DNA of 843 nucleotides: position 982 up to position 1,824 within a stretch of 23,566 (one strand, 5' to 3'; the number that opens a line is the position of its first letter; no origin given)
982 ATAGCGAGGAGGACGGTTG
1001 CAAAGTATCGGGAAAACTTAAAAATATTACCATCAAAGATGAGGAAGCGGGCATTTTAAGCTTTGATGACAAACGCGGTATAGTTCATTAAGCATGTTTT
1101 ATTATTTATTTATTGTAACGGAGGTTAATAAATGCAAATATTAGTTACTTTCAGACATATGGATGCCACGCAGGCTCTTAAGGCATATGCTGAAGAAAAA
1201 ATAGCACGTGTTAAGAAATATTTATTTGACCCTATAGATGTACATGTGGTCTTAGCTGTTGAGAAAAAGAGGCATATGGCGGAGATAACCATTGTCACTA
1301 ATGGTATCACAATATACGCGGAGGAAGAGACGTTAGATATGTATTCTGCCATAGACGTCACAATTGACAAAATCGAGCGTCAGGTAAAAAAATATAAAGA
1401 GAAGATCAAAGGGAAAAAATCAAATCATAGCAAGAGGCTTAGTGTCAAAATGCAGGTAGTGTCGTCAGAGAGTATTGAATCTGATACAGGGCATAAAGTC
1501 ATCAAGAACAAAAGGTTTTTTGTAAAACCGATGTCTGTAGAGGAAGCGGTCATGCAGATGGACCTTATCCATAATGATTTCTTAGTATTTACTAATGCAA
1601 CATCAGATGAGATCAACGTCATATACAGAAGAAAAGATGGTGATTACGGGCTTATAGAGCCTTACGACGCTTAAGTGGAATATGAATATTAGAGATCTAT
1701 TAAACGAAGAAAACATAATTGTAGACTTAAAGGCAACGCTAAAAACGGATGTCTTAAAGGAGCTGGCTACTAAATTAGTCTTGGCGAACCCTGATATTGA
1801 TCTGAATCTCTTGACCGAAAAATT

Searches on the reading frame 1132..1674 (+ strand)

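Call 18: search_protein_families(library=pfam, proteins=[window:1132-1674:+])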
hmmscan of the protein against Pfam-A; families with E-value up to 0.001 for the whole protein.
window:1132-1674:+ (180 aa): 3 families
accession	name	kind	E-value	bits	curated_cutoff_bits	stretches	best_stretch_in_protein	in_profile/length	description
PF16321.10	Ribosom_S30AE_C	-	5.8e-28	96.8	25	1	121-174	4-57/57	Sigma 54 modulation/S30EA ribosomal protein C terminus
PF02482.25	Ribosomal_S30AE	-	1.7e-26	93.2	23.7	1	4-93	2-88/88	Sigma 54 modulation protein / S30EA ribosomal protein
PF09573.16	RE_TaqI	-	0.00013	21.8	26.1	1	72-157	137-221/229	TaqI restriction endonuclease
